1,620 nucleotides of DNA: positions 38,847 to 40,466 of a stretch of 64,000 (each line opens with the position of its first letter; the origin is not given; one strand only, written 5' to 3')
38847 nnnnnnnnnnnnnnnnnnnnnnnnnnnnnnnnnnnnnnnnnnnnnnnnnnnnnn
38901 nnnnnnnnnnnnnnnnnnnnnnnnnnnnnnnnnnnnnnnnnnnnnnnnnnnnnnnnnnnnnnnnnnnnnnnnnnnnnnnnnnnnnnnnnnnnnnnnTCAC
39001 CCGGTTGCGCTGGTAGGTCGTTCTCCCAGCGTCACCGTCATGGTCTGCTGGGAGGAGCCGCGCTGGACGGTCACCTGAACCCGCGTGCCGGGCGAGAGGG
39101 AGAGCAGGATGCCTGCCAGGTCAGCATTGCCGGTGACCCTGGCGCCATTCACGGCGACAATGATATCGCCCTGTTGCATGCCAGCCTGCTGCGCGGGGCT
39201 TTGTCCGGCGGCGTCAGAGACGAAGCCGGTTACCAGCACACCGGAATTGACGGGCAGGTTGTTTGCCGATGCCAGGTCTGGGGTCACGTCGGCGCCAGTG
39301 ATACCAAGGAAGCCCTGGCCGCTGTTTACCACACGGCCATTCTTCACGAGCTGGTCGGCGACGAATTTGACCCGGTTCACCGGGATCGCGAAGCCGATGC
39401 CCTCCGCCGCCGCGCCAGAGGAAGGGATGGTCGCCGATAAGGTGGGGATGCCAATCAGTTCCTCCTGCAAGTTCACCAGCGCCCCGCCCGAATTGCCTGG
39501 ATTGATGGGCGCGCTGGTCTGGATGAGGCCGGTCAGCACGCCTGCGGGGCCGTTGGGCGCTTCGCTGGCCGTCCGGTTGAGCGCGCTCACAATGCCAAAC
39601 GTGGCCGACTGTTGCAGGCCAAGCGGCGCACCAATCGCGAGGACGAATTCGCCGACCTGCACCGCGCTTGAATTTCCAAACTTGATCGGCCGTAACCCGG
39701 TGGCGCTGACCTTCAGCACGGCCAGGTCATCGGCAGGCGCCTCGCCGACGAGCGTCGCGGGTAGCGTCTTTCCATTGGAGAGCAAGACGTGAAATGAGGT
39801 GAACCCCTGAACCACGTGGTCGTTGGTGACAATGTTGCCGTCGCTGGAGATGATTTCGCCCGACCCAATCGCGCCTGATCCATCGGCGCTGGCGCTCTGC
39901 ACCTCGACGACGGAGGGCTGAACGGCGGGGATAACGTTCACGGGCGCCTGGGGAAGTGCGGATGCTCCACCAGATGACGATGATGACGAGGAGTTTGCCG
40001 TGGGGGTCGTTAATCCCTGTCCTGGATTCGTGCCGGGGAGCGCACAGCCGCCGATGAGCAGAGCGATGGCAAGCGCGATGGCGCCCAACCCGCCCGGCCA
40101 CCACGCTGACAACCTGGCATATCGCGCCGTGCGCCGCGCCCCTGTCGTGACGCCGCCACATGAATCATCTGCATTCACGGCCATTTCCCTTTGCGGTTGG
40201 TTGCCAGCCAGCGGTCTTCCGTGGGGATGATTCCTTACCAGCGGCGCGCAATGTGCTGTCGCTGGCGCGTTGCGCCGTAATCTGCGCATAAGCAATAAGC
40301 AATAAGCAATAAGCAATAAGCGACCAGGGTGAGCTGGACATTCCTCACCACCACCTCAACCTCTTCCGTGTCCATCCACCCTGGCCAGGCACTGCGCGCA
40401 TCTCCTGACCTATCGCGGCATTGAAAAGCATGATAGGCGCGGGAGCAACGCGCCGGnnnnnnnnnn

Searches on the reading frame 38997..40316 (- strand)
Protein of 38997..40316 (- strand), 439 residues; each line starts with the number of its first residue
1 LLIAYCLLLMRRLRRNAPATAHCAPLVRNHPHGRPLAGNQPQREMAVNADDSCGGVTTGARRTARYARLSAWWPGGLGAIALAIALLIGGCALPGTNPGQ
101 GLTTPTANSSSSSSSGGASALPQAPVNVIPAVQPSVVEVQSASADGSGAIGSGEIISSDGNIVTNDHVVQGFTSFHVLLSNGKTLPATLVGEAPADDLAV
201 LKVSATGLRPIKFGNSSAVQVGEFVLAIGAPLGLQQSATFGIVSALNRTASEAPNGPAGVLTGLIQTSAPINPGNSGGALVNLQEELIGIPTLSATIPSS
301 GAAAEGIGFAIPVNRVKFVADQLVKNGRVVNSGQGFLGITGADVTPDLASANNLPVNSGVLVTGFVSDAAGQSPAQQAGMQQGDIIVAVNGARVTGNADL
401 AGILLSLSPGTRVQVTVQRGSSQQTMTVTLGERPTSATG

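Call 26: search_protein_families(library=pfam, proteins=[window:38997-40316:-], max_evalue=0.00001)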
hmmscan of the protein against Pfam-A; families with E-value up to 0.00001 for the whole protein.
window:38997-40316:- (439 aa): 6 families
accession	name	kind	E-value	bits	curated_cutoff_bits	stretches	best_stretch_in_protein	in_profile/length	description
PF13365.12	Trypsin_2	-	4.5e-30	105.7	27.6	1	151-290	1-144/144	Trypsin-like peptidase domain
PF00089.32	Trypsin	-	2.4e-13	50.8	20.6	1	134-316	13-216/220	Trypsin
PF13180.12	PDZ_2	-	2.7e-13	50.4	27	1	367-430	17-80/80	PDZ domain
PF17820.7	PDZ_6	-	2.2e-09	37.4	27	1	366-419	2-54/54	PDZ domain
PF14685.13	PDZ_Tricorn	-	2.5e-06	27.8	25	1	362-424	20-84/88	Tricorn protease PDZ domain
PF00595.29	PDZ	-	3.5e-06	27.7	23.2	1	332-418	7-81/81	PDZ domain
